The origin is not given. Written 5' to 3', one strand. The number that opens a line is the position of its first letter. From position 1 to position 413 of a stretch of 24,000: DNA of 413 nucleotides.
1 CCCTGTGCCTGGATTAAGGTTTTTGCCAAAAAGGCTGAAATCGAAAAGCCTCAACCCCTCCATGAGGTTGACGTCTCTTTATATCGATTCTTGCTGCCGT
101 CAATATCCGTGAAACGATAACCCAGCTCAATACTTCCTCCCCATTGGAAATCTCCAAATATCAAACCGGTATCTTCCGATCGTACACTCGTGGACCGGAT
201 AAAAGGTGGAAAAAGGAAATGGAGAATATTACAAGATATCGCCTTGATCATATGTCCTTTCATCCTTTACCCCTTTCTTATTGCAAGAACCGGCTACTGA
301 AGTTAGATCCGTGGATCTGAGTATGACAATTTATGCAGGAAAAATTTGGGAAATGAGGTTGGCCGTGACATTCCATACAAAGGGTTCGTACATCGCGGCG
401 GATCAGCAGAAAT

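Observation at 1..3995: Porin-cytochrome conduit in Mtr order with an atypical 11-haem outer cytochrome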

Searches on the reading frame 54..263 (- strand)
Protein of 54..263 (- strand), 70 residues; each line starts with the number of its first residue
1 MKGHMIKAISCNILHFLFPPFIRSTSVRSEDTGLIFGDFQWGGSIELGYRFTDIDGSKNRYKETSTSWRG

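Call 7: search_protein_families(library=ncbifam, max_evalue=1, proteins=[window:54-263:-])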
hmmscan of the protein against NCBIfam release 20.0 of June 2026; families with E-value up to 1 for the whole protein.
seq(70 aa): 0 families

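Call 8: search_protein_families(library=pfam, max_evalue=1, proteins=[window:54-263:-])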
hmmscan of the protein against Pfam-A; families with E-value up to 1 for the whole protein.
seq(70 aa): 0 families
